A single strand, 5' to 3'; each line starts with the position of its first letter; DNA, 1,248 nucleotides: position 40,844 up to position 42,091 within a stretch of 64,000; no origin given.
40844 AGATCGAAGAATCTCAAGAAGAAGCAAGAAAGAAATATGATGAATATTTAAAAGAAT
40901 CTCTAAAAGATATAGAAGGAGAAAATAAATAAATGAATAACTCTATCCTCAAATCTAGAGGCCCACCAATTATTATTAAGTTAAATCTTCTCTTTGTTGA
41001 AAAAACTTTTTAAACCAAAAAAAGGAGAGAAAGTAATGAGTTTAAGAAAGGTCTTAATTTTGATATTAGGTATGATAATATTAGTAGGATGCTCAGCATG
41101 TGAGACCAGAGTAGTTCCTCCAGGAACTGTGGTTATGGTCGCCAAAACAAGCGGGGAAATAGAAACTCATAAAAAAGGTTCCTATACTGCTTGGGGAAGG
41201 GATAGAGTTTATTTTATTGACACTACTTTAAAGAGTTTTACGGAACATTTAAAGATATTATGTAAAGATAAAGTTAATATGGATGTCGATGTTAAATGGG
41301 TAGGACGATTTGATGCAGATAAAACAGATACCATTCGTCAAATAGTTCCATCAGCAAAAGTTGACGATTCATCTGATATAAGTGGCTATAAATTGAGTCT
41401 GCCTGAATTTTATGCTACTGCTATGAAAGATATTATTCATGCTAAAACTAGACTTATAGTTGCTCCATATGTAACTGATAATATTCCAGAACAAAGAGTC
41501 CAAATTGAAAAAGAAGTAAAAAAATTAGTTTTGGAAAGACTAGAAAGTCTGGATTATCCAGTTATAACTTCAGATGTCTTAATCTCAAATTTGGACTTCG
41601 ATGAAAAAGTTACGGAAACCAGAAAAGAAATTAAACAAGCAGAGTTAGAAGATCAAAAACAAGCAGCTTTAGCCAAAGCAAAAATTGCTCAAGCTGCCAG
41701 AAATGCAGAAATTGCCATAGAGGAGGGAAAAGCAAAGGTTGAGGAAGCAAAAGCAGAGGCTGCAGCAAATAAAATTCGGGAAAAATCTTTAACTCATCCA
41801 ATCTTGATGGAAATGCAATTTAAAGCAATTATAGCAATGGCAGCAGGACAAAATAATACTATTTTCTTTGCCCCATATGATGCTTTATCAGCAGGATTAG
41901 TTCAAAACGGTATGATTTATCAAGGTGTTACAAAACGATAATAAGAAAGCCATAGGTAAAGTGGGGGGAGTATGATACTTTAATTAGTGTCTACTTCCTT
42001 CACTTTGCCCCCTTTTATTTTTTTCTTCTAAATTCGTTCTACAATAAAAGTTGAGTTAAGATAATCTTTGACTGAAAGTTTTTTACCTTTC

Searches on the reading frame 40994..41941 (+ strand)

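Call 68: search_protein_families(library=pfam, proteins=[window:40994-41941:+], max_evalue=0.001)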
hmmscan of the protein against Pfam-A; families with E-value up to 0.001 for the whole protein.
window:40994-41941:+ (315 aa): 1 family
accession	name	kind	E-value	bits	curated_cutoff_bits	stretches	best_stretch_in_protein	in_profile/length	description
PF01145.31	Band_7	-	3.8e-09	37.3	23.6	1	40-229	2-172/176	SPFH domain / Band 7 family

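Call 69: search_protein_families(library=phrogs, proteins=[window:40994-41941:+], max_evalue=0.001)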
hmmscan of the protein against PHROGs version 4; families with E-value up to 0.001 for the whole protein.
window:40994-41941:+ (315 aa): 1 family
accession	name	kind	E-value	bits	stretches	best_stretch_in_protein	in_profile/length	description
phrog_200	-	other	2.4e-26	93.7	1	9-287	69-339/379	lipoprotein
